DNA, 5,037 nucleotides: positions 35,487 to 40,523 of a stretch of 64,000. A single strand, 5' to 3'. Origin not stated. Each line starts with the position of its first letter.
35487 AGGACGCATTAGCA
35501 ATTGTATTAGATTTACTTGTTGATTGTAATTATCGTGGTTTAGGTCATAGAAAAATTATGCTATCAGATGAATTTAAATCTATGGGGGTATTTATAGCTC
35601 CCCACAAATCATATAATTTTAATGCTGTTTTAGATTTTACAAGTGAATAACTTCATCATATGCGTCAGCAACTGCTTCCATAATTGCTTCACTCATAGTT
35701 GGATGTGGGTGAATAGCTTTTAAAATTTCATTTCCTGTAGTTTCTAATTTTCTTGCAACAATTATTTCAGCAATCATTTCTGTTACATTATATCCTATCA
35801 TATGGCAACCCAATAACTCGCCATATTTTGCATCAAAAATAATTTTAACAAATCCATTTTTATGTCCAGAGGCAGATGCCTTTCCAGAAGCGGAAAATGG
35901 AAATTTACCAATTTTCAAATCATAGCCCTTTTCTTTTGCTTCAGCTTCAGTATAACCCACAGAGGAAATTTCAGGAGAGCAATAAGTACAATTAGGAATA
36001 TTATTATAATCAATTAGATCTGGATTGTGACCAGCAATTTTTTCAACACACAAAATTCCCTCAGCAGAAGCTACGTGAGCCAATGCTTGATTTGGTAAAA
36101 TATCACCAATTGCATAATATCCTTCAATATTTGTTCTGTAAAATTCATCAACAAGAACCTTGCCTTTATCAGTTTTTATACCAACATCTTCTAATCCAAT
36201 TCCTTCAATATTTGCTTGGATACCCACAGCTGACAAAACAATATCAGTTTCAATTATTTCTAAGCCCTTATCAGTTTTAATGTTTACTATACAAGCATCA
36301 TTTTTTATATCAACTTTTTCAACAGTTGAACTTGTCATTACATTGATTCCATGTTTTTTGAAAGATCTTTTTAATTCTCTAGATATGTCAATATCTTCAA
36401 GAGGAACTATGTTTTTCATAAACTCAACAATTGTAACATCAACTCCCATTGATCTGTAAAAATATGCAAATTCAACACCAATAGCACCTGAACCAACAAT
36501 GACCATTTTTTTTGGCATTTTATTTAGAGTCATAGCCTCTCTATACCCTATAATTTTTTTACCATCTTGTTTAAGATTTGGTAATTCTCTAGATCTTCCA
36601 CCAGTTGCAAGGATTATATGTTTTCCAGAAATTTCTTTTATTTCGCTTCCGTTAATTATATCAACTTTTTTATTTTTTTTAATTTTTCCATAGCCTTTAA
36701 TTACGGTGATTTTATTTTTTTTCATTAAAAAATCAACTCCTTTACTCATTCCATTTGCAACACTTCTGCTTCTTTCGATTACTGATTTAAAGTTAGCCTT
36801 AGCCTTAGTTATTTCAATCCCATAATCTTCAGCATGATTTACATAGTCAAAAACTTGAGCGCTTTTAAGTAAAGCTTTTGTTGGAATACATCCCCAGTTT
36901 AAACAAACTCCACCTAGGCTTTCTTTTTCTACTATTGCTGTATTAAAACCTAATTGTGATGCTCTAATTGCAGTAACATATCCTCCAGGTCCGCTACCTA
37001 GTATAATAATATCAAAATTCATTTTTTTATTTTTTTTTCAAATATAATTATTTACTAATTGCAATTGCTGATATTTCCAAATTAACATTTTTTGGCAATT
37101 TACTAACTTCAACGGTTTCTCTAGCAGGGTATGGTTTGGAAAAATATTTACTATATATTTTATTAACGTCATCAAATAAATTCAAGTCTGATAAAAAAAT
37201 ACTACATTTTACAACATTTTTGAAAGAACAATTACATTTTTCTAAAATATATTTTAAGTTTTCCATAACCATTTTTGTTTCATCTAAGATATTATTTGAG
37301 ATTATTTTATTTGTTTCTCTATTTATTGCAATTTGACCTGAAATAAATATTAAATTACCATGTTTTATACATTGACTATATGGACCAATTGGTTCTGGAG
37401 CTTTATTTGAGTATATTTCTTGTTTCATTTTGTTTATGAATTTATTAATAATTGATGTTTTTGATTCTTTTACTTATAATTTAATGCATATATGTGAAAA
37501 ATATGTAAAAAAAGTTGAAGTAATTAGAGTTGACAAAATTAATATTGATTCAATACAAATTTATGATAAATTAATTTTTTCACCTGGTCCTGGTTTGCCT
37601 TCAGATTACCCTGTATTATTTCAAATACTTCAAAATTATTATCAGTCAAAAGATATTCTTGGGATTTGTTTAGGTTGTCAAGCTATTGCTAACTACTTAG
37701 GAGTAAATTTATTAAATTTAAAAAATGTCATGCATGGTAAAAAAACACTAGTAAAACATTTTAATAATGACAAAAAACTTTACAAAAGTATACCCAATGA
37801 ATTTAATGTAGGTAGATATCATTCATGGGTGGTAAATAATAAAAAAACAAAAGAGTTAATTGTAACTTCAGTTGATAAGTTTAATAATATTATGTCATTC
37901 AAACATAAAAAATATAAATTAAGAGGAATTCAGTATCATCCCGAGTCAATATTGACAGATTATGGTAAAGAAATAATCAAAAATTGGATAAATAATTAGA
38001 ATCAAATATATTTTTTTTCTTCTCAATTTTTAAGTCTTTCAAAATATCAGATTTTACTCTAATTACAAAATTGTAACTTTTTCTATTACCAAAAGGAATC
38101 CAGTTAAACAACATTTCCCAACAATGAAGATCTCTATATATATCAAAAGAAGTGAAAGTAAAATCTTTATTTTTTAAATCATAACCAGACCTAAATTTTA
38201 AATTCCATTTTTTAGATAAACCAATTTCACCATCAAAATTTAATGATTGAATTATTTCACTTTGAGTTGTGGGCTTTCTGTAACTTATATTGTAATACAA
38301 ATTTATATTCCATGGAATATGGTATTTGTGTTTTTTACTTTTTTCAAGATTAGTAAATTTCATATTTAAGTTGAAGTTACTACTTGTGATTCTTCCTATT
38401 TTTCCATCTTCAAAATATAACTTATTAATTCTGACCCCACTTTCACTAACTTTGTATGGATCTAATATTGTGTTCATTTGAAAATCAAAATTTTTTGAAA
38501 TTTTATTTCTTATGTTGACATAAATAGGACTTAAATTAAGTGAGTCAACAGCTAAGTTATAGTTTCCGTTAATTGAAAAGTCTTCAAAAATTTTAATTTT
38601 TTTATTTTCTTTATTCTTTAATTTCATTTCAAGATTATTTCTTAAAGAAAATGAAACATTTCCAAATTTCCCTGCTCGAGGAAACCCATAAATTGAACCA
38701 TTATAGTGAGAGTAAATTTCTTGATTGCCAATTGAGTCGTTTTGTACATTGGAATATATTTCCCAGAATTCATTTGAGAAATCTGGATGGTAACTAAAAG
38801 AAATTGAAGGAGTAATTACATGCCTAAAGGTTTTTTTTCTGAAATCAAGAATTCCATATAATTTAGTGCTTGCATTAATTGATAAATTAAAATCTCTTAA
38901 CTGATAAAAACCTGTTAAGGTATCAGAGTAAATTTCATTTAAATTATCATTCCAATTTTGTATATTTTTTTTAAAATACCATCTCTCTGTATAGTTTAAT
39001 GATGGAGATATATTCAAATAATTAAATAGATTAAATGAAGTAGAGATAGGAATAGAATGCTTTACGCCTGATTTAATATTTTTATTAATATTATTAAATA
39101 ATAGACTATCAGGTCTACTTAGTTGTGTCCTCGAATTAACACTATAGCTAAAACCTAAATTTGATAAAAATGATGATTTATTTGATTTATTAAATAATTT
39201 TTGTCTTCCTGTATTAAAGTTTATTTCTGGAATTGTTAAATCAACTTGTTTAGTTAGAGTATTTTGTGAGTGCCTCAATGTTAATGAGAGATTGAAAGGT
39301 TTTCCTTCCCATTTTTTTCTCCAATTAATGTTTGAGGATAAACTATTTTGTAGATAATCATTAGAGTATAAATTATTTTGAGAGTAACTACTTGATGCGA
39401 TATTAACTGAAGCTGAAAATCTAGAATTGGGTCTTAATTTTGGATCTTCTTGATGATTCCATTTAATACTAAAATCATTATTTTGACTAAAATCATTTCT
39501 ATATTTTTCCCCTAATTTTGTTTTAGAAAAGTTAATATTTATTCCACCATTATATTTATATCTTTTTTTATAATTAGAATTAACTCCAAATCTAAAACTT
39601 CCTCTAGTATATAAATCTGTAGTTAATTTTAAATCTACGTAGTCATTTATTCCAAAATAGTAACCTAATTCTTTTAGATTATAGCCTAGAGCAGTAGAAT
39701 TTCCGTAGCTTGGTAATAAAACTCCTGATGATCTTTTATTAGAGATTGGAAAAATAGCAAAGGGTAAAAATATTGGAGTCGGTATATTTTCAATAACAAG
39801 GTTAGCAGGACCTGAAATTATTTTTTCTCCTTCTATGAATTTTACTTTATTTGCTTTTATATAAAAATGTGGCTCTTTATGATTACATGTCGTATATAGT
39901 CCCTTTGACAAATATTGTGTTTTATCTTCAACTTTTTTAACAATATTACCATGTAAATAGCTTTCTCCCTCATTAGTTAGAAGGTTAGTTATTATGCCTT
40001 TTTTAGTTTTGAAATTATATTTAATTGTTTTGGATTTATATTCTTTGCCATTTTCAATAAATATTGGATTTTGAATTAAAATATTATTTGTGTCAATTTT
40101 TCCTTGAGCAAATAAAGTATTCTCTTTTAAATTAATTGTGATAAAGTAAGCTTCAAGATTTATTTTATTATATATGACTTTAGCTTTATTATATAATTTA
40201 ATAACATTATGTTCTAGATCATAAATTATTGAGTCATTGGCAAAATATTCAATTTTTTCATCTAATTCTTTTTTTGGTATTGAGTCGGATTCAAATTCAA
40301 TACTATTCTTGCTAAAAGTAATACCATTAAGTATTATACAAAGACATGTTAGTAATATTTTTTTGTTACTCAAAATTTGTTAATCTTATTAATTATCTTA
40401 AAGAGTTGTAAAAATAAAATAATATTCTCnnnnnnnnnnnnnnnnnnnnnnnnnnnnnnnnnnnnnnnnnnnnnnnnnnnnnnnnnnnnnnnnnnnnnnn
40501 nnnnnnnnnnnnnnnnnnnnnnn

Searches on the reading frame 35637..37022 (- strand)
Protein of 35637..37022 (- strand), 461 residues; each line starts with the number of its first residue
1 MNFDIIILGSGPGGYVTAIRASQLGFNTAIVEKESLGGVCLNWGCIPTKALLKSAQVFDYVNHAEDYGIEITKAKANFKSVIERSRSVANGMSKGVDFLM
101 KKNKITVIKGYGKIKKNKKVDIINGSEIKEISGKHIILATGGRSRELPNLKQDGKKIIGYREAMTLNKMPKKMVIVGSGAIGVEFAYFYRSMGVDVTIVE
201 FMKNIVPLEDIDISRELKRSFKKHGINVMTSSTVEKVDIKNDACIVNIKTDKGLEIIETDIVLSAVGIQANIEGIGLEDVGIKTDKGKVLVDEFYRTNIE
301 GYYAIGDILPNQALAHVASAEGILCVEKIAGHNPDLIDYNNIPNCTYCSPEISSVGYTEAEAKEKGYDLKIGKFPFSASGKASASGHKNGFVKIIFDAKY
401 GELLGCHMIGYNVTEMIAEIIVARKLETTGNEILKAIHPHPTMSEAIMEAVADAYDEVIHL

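Call 57: search_protein_families(library=pfam, proteins=[window:35637-37022:-], max_evalue=0.0001)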
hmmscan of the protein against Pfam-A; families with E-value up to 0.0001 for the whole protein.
window:35637-37022:- (461 aa): 9 families
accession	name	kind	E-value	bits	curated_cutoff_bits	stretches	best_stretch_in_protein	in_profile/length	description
PF07992.20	Pyr_redox_2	-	1.4e-65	222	26.1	1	3-322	1-291/291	Pyridine nucleotide-disulphide oxidoreductase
PF02852.28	Pyr_redox_dim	-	3.9e-38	130.5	25.3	1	342-450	1-109/110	Pyridine nucleotide-disulphide oxidoreductase, dimerisation domain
PF00070.33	Pyr_redox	-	1.4e-20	74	22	1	172-249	1-78/82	Pyridine nucleotide-disulphide oxidoreductase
PF13738.12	Pyr_redox_3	-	1.2e-13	51.5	30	1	6-306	1-305/305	Pyridine nucleotide-disulphide oxidoreductase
PF00890.30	FAD_binding_2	-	2.9e-08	33.8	20.4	1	4-44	1-41/414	FAD binding domain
PF01266.30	DAO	-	6.4e-08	33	27.9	0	4-37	1-35/353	FAD dependent oxidoreductase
PF13450.12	NAD_binding_8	-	1e-07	32.5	21.9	0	7-42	1-37/68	NAD(P)-binding Rossmann-like domain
PF03486.20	HI0933_like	-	6.9e-07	29.4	50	0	4-35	2-33/244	HI0933-like protein Rossmann domain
PF12831.13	FAD_oxidored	-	8.2e-06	25.8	27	0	4-43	1-41/416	FAD dependent oxidoreductase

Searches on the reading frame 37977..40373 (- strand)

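Call 3: search_protein_families(library=pfam, proteins=[window:37977-40373:-], max_evalue=0.01)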
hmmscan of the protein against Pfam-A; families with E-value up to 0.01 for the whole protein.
window:37977-40373:- (798 aa): 1 family
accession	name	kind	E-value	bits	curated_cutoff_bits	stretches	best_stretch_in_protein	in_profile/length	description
PF19838.5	LptD_2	-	3.6e-156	520.9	22.5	1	185-640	1-464/464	LptD protein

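Call 4: search_protein_families(library=ncbifam, proteins=[window:37977-40373:-], max_evalue=0.01)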
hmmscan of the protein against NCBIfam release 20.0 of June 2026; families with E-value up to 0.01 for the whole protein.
window:37977-40373:- (798 aa): 1 family
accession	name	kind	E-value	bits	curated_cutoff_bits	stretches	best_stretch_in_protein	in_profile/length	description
NF003358.0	PRK04423.1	equivalog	2.4e-08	32.7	944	1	155-296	162-302/799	LPS-assembly protein LptD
